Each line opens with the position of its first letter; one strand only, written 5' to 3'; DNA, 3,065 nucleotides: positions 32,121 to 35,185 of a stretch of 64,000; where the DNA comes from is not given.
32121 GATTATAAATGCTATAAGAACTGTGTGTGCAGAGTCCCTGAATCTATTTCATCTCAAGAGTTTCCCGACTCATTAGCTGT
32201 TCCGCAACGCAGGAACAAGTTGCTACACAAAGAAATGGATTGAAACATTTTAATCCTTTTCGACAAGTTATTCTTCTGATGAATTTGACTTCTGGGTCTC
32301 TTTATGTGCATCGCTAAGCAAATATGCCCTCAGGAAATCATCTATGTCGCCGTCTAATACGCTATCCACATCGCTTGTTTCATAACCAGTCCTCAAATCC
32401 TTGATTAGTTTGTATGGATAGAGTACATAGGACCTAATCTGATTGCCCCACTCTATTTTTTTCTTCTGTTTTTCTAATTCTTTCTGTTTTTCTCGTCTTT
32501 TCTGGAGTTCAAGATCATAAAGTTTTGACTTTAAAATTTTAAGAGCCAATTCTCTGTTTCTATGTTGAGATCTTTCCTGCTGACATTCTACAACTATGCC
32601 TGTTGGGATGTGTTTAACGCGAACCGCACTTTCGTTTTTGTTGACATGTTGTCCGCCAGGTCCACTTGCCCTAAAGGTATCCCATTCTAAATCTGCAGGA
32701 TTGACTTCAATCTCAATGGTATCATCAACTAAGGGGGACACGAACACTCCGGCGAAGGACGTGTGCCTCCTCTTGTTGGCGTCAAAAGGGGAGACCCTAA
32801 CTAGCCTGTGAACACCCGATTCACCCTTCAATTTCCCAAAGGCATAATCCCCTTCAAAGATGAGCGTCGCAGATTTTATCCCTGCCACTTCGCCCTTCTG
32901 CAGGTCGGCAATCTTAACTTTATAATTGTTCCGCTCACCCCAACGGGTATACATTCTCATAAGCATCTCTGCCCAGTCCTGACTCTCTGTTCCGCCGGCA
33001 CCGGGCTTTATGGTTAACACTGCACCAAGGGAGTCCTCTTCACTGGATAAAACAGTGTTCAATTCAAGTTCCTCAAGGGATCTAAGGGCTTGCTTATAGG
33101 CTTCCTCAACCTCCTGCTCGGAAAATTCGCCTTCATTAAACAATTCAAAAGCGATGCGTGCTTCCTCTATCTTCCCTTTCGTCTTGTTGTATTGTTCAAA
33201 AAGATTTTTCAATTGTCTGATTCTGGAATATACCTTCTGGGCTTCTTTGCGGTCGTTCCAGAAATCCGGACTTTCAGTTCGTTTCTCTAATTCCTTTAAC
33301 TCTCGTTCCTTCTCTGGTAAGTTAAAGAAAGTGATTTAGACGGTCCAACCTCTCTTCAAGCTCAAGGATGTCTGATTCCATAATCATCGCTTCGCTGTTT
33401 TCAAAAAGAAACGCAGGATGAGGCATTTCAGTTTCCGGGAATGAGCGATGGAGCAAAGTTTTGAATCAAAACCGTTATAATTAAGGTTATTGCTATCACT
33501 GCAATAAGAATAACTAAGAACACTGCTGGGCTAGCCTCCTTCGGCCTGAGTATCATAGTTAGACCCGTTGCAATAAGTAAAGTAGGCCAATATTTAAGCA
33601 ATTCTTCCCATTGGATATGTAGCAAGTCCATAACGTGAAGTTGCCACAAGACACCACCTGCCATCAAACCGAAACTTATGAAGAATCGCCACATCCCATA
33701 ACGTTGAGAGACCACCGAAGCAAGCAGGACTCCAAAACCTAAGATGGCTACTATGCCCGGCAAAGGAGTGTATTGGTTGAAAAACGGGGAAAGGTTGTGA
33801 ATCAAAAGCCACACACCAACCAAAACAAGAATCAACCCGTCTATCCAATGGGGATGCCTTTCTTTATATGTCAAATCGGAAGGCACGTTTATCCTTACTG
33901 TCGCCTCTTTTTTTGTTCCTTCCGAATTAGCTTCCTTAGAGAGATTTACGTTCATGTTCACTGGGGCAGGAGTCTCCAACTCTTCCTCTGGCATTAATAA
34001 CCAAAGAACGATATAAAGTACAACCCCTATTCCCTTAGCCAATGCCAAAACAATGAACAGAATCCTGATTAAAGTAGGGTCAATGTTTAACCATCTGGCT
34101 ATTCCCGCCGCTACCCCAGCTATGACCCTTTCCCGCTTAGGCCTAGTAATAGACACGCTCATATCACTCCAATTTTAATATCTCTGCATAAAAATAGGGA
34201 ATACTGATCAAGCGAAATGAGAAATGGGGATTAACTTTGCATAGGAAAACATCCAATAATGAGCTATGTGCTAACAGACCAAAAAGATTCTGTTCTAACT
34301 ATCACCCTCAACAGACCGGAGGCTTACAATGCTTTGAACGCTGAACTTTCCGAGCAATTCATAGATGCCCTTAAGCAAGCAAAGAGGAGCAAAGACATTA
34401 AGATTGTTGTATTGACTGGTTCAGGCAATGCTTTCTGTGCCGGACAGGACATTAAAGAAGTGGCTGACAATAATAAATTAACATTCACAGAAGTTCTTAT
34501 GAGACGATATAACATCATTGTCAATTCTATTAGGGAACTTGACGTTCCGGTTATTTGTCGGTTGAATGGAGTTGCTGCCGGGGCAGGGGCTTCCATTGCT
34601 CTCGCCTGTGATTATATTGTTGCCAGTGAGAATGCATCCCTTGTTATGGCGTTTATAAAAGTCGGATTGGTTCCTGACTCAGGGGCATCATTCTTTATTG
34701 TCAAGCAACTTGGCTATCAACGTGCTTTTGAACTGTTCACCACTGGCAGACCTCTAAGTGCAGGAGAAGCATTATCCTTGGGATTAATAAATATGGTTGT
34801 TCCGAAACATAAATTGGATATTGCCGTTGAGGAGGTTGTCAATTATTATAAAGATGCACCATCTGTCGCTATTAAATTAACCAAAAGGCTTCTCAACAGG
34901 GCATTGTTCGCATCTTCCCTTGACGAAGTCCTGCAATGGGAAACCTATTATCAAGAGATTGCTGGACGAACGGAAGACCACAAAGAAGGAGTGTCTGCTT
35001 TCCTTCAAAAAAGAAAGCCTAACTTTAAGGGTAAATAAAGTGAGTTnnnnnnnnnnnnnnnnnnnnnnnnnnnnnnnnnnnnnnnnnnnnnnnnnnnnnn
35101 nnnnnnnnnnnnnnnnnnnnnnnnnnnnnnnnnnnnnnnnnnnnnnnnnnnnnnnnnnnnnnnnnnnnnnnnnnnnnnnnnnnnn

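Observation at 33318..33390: prfB programmed +1 frameshift site uses TAA (CTT TAA C), not the RF2-specific TGA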

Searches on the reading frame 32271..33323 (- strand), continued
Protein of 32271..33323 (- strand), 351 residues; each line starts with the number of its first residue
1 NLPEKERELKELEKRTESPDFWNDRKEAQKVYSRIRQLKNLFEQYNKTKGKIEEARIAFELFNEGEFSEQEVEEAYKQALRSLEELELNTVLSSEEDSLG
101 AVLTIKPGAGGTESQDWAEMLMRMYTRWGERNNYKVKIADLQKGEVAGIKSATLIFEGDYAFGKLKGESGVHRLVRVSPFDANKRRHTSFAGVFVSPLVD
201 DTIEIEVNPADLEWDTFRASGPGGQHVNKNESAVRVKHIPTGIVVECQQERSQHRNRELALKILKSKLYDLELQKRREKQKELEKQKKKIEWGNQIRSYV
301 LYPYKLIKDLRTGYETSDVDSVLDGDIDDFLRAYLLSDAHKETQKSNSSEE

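Call 29: list_cluster_members(proteins=[P0001, P0002, P0003, P0004, P0005, P0006, P0007, P0008])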
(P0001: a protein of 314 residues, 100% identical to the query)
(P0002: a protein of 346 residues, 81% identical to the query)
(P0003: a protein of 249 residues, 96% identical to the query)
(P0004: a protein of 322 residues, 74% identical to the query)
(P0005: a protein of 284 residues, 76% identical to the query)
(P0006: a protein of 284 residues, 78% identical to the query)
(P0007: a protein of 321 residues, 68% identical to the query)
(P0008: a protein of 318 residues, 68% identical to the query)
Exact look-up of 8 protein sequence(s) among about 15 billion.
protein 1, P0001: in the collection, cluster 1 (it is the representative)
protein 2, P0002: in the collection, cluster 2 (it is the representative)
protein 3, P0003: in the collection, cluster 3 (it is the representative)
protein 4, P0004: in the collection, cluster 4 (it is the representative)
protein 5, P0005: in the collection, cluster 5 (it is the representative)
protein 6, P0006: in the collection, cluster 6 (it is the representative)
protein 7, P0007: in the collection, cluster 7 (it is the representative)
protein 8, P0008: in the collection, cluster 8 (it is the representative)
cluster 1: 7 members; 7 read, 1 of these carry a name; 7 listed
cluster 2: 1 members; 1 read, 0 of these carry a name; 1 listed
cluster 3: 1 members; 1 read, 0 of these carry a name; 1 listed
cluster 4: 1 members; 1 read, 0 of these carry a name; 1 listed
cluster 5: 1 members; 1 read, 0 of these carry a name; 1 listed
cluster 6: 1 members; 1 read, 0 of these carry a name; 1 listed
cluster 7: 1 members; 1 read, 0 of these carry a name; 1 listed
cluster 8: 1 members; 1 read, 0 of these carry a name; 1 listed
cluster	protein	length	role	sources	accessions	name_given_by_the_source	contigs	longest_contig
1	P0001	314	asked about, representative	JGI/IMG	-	-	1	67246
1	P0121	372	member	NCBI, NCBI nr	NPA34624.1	MAG: peptide chain release factor 2 [Chlorobi bacterium] | peptide chain release factor 2 [Chlorobiota bacterium]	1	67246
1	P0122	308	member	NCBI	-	-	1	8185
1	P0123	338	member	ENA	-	-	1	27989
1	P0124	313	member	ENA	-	-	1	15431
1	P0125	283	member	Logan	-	-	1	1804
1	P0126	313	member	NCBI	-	-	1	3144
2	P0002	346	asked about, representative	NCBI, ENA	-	-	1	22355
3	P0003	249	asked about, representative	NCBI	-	-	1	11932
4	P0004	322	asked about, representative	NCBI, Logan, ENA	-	-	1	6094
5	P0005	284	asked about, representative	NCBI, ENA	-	-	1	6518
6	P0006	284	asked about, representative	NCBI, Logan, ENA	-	-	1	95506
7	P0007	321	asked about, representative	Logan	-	-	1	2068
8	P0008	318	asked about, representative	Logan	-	-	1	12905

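Call 39: find_homologous_proteins(query=L170:569-1612:+, max_evalue=1e-90)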
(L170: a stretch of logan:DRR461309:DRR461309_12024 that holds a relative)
Query L170:569-1612:+ (348 aa): 6860 proteins with E <= 1e-90 among 8000 candidates; the best 120 are listed.
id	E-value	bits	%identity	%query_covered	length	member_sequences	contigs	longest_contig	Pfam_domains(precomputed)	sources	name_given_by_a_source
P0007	1.6e-206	703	100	92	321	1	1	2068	PF03462.24,PF00472.27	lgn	-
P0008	8.6e-187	638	91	91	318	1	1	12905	PF03462.24,PF00472.27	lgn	-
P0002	2.7e-145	502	68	95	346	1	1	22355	PF03462.24,PF00472.27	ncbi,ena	-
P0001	4.8e-139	481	68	89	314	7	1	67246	PF03462.24,PF00472.27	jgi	-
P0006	1.2e-137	477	76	79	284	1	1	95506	PF03462.24,PF00472.27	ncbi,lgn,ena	-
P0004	2.6e-137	476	68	91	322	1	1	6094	PF03462.24,PF00472.27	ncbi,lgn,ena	-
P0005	4.3e-137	475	75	80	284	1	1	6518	PF03462.24,PF00472.27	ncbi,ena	-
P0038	4.2e-125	435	61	93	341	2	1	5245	PF03462.24,PF00472.27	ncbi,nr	ncbi:MAG TPA: peptide chain release factor 2 [Chitinophagales bacterium]|nr:peptide chain release fa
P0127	1.1e-124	434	58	94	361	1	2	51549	PF03462.24,PF00472.27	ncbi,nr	ncbi:MAG: peptide chain release factor 2 [Bacteroidales bacterium]|nr:peptide chain release factor 2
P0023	6.1e-124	432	60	97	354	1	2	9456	PF03462.24,PF00472.27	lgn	-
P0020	1.2e-122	427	60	95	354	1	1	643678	PF03462.24,PF00472.27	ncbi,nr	ncbi:MAG: peptide chain release factor 2 [Thermonema sp.]|nr:MAG: peptide chain release factor 2 [Th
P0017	1.3e-122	427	60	95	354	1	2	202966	PF03462.24,PF00472.27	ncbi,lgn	-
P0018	1.3e-122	427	60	95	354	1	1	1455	PF03462.24,PF00472.27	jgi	jgi:peptide chain release factor 2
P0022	1.3e-122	427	60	95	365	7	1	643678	PF03462.24,PF00472.27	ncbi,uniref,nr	ncbi:peptide chain release factor 2 [Thermonema sp.]|uniref:peptide chain release factor 2 n=1 Tax=T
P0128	1.7e-122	427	57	92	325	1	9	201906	PF03462.24,PF00472.27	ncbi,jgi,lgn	-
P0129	2.8e-122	426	57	93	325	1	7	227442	PF03462.24,PF00472.27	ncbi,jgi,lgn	jgi:peptide chain release factor 2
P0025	4.4e-122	425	57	91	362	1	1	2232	PF03462.24,PF00472.27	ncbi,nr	ncbi:MAG: peptide chain release factor 2 [Bacteroidetes bacterium]|nr:peptide chain release factor 2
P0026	5.1e-122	425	57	94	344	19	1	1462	PF03462.24,PF00472.27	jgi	-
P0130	7.9e-122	425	55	96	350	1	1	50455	PF03462.24,PF00472.27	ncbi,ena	-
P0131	8.1e-122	425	58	93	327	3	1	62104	PF03462.24,PF00472.27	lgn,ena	-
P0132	8.6e-122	425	56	94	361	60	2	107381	PF03462.24,PF00472.27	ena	-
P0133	1.1e-121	424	57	95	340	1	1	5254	PF03462.24,PF00472.27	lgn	-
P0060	1.1e-121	424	57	95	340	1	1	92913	PF03462.24,PF00472.27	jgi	-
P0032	2.2e-121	423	56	94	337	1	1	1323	PF03462.24,PF00472.27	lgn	-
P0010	3.3e-121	423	58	96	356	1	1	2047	PF03462.24,PF00472.27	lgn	-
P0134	6.1e-121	422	56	96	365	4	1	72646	PF03462.24,PF00472.27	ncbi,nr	ncbi:peptide chain release factor 2 [Sphingobacteriales bacterium UPWRP_1]|nr:peptide chain release 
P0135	6.2e-121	422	56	91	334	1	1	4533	PF03462.24,PF00472.27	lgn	-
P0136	8.0e-121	421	56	95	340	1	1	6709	PF03462.24,PF00472.27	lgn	-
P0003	8.1e-121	421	73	71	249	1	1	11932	PF03462.24,PF00472.27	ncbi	-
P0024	9.2e-121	421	56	95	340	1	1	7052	PF03462.24,PF00472.27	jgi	-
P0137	9.5e-121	421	56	95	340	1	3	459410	PF03462.24,PF00472.27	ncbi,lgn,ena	-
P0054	1.0e-120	421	57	98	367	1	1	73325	PF03462.24,PF00472.27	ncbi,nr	ncbi:MAG: peptide chain release factor 2 [Bacteroidales bacterium]|nr:peptide chain release factor 2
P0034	1.1e-120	421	58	96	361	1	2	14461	PF03462.24,PF00472.27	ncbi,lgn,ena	-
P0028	1.7e-120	420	55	96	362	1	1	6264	PF03462.24,PF00472.27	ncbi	ncbi:MAG: peptide chain release factor 2 [Bacteroidales bacterium]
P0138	1.8e-120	420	55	95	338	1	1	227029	PF03462.24,PF00472.27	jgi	jgi:peptide chain release factor 2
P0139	1.8e-120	420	56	94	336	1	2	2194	PF03462.24,PF00472.27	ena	-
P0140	1.8e-120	420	57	92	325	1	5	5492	PF03462.24,PF00472.27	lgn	-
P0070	2.0e-120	420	55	94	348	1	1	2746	PF03462.24,PF00472.27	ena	-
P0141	2.7e-120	420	55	95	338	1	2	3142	PF03462.24,PF00472.27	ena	-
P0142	3.2e-120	419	58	94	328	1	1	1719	PF03462.24,PF00472.27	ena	-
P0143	3.2e-120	419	55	95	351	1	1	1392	PF03462.24,PF00472.27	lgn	-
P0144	4.1e-120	419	58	95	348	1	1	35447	PF03462.24,PF00472.27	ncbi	-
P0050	4.4e-120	419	57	93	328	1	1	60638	PF03462.24,PF00472.27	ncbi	-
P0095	5.9e-120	418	58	91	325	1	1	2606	PF03462.24,PF00472.27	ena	-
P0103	6.9e-120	418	55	94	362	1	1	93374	PF03462.24,PF00472.27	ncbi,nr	ncbi:MAG: peptide chain release factor 2 [Bacteroidetes bacterium]|nr:MAG: peptide chain release fac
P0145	7.5e-120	418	55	96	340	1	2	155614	PF03462.24,PF00472.27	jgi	jgi:peptide chain release factor 2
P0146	8.7e-120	418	58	91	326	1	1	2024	PF03462.24,PF00472.27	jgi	jgi:peptide chain release factor 2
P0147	1.1e-119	418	54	96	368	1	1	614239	PF03462.24,PF00472.27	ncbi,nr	ncbi:MAG: peptide chain release factor 2 [Chitinophagales bacterium]|nr:peptide chain release factor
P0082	1.3e-119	417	56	95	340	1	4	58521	PF03462.24,PF00472.27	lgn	-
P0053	1.9e-119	417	57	91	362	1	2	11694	PF03462.24,PF00472.27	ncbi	ncbi:MAG: peptide chain release factor 2 [Bacteroidales bacterium]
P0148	2.1e-119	417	54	95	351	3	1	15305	PF03462.24,PF00472.27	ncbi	-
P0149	2.2e-119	417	56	95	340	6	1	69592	PF03462.24,PF00472.27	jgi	-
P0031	2.4e-119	416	58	92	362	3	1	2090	PF03462.24,PF00472.27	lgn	-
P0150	2.6e-119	416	56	92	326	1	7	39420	PF03462.24,PF00472.27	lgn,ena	-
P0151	2.9e-119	416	55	94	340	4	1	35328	PF03462.24,PF00472.27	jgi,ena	-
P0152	2.9e-119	416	54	95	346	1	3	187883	PF03462.24,PF00472.27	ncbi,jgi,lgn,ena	-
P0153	3.4e-119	416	54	95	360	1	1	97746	PF03462.24,PF00472.27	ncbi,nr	ncbi:MAG TPA: peptide chain release factor 2 [Bacteroidales bacterium]|nr:peptide chain release fact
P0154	3.8e-119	416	55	94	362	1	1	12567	PF03462.24,PF00472.27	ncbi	ncbi:MAG: peptide chain release factor 2 [Bacteroidota bacterium]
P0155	4.0e-119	416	59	88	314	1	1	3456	PF03462.24,PF00472.27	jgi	-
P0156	5.0e-119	415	59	88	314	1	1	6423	PF03462.24,PF00472.27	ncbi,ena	-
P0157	6.6e-119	415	55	94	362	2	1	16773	PF03462.24,PF00472.27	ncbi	ncbi:MAG: peptide chain release factor 2 [Bacteroidales bacterium]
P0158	6.6e-119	415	57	93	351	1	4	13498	PF03462.24,PF00472.27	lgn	-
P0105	6.8e-119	415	55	94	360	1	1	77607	PF03462.24,PF00472.27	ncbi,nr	ncbi:MAG: peptide chain release factor 2 [Bacteroidales bacterium]|nr:peptide chain release factor 2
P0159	6.9e-119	415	59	95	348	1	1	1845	PF03462.24,PF00472.27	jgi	jgi:peptide chain release factor 2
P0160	8.8e-119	415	58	92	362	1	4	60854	PF03462.24,PF00472.27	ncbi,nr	ncbi:MAG: peptide chain release factor 2 [Bacteroidales bacterium]|nr:peptide chain release factor 2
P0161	1.1e-118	414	56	92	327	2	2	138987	PF03462.24,PF00472.27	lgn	-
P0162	1.1e-118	414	57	91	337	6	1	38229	PF03462.24,PF00472.27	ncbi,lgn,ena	-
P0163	1.1e-118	414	56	95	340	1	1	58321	PF03462.24,PF00472.27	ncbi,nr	ncbi:MAG TPA: peptide chain release factor 2 [Bacteroidales bacterium]|nr:peptide chain release fact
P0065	1.1e-118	414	57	91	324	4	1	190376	PF03462.24,PF00472.27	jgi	jgi:peptide chain release factor 2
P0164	1.2e-118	414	57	92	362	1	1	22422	PF03462.24,PF00472.27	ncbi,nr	ncbi:MAG: peptide chain release factor 2 [Bacteroidales bacterium]|nr:peptide chain release factor 2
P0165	1.2e-118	414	60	88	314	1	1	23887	PF03462.24,PF00472.27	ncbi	-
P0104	1.3e-118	414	57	91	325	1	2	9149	PF03462.24,PF00472.27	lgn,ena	-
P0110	1.3e-118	414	56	93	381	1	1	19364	PF03462.24,PF00472.27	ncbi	-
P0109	1.4e-118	414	57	91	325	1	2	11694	PF03462.24,PF00472.27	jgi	-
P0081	1.4e-118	414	54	96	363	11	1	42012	PF03462.24,PF00472.27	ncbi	ncbi:MAG: peptide chain release factor 2 [Syntrophomonadaceae bacterium]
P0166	1.6e-118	414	66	82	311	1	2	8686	PF03462.24,PF00472.27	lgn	-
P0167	1.6e-118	414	55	94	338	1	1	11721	PF03462.24,PF00472.27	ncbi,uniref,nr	ncbi:MAG: peptide chain release factor 2 [Bacteroidetes bacterium]|uniref:Peptide chain release fact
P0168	1.7e-118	414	55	95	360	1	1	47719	PF03462.24,PF00472.27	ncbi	ncbi:MAG: peptide chain release factor 2 [Bacteroidota bacterium]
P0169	2.0e-118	413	54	97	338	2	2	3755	PF03462.24,PF00472.27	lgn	-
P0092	2.1e-118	413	55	94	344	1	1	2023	PF03462.24,PF00472.27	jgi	-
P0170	2.1e-118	413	61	86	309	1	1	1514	PF03462.24,PF00472.27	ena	-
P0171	2.2e-118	413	55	95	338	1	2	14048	PF03462.24,PF00472.27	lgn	-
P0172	2.3e-118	413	59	89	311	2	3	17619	PF03462.24,PF00472.27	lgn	-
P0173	2.5e-118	413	55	94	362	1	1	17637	PF03462.24,PF00472.27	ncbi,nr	ncbi:MAG: peptide chain release factor 2 [Bacteroidales bacterium]|nr:peptide chain release factor 2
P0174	2.7e-118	413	56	92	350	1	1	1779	PF03462.24,PF00472.27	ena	-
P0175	2.7e-118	413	56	94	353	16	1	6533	PF03462.24,PF00472.27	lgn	-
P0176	2.8e-118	413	56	94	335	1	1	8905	PF03462.24,PF00472.27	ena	-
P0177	2.8e-118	413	55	94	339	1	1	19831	PF03462.24,PF00472.27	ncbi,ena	-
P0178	2.9e-118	413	55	94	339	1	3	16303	PF03462.24,PF00472.27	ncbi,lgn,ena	-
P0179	3.2e-118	413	62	85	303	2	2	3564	PF03462.24,PF00472.27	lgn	-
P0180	3.4e-118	413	55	91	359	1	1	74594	PF03462.24,PF00472.27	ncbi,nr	ncbi:MAG: peptide chain release factor 2 [Bacteroidales bacterium]|nr:peptide chain release factor 2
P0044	3.4e-118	413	56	92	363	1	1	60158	PF03462.24,PF00472.27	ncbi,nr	ncbi:MAG: peptide chain release factor 2 [Bacteroidetes bacterium]|nr:peptide chain release factor 2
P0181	3.9e-118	413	56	95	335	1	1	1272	PF03462.24,PF00472.27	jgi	jgi:peptide chain release factor 2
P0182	4.1e-118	412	60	89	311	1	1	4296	PF03462.24,PF00472.27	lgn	-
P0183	4.1e-118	412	54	95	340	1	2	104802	PF03462.24,PF00472.27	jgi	-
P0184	4.2e-118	412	54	95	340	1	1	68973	PF03462.24,PF00472.27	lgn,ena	-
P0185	4.3e-118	412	58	93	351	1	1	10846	PF03462.24,PF00472.27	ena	-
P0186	4.3e-118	412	55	93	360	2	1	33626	PF03462.24,PF00472.27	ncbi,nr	ncbi:MAG: peptide chain release factor 2 [Bacteroidales bacterium]|nr:peptide chain release factor 2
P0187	4.5e-118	412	55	94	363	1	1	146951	PF03462.24,PF00472.27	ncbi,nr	ncbi:MAG: peptide chain release factor 2 [Bacteroidetes bacterium]|nr:peptide chain release factor 2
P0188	5.0e-118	412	55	97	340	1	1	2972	PF03462.24,PF00472.27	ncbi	-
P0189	5.1e-118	412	56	94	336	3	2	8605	PF03462.24,PF00472.27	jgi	-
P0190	5.8e-118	412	61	86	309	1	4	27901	PF03462.24,PF00472.27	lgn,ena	-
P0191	5.9e-118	412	56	95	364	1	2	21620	PF03462.24,PF00472.27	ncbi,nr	ncbi:MAG: peptide chain release factor 2 [Bacteroidetes bacterium]|nr:peptide chain release factor 2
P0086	6.5e-118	412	56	92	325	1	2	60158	PF03462.24,PF00472.27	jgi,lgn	-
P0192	6.7e-118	412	62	84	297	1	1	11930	PF03462.24,PF00472.27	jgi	jgi:peptide chain release factor 2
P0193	6.9e-118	412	55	95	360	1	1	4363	PF03462.24,PF00472.27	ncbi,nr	ncbi:MAG: peptide chain release factor 2 [Bacteroidales bacterium]|nr:peptide chain release factor 2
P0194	7.4e-118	412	55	94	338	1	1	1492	PF03462.24,PF00472.27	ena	-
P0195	8.0e-118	411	56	94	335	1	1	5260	PF03462.24,PF00472.27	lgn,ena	-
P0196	8.2e-118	411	56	94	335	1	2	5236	PF03462.24,PF00472.27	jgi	-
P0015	8.5e-118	411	57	92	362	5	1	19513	PF03462.24,PF00472.27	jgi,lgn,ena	-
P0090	8.6e-118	411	54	96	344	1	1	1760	PF03462.24,PF00472.27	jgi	-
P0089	8.7e-118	411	54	96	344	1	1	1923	PF03462.24,PF00472.27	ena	-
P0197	9.8e-118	411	56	93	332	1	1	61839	PF03462.24,PF00472.27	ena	-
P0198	1.0e-117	411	56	94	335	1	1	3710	PF03462.24,PF00472.27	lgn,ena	-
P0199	1.1e-117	411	55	93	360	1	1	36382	PF03462.24,PF00472.27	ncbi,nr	ncbi:MAG: peptide chain release factor 2 [Bacteroidales bacterium]|nr:peptide chain release factor 2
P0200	1.1e-117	411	56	94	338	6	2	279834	PF03462.24,PF00472.27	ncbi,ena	-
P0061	1.1e-117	411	54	93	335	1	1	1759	PF03462.24,PF00472.27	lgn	-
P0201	1.1e-117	411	55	94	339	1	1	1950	PF03462.24,PF00472.27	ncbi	-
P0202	1.1e-117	411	57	95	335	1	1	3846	PF03462.24,PF00472.27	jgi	jgi:peptide chain release factor 2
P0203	1.1e-117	411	55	93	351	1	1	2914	PF03462.24,PF00472.27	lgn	-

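Call 41: find_encoding_contigs(protein=P0166, flank=1500, max_places=1)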
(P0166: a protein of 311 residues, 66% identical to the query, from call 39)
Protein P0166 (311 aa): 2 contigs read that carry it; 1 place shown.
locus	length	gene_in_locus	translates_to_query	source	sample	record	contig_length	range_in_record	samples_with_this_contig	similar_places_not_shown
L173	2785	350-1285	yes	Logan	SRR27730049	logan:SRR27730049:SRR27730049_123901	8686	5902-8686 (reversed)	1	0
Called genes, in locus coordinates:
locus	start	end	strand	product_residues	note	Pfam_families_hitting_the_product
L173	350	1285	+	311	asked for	PF03462:PCRF, PF00472:RF-1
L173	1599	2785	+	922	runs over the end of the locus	PF00133:tRNA-synt_1, PF09334:tRNA-synt_1g, PF13603:tRNA-synt_1_2, PF08264:Anticodon_1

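Call 42: find_encoding_contigs(protein=P0179, flank=1500, max_places=1)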
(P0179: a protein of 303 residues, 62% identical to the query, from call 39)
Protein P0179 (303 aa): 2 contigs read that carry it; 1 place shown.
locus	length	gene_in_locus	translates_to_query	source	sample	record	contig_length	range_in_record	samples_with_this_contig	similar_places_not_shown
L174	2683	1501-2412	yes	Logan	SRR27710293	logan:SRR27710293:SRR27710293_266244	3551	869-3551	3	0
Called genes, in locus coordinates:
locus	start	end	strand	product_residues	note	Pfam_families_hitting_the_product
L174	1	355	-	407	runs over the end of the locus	?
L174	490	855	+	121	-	PF08378:NERD, PF02021:UPF0102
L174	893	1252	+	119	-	PF05635:23S_rRNA_IVP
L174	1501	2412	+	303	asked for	PF03462:PCRF, PF00472:RF-1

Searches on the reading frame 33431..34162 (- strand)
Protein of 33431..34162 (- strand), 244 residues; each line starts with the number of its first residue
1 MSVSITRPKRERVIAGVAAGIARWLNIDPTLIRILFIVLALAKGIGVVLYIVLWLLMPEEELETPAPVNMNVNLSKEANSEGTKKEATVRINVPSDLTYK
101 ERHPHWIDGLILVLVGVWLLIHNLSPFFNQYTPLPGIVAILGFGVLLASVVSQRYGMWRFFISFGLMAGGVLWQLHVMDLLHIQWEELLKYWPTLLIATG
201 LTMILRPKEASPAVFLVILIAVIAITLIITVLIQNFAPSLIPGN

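Call 40: search_protein_families(library=pfam, proteins=[window:33431-34162:-])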
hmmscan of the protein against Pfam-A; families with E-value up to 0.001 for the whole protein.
window:33431-34162:- (244 aa): 3 families
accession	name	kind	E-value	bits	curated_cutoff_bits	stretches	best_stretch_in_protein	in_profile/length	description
PF04024.17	PspC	-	7.8e-23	80.5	25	1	5-60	3-58/58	PspC domain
PF18917.5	LiaI-LiaF-like_TM1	-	9.6e-06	26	27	1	161-204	2-42/42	LiaI-LiaF-like transmembrane region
PF22570.1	LiaF-TM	-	2.4e-05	25.5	27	1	164-237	4-79/98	LiaF transmembrane domain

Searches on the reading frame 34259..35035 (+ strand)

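Call 40: search_protein_families(library=pfam, proteins=[window:34259-35035:+])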
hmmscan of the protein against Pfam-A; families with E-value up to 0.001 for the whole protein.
window:34259-35035:+ (259 aa): 2 families
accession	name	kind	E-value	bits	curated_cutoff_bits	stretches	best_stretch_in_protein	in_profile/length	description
PF00378.25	ECH_1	-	1.3e-61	208.5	27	1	8-258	2-250/251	Enoyl-CoA hydratase/isomerase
PF16113.10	ECH_2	-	1.7e-39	136.7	27.2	1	14-195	3-186/335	Enoyl-CoA hydratase/isomerase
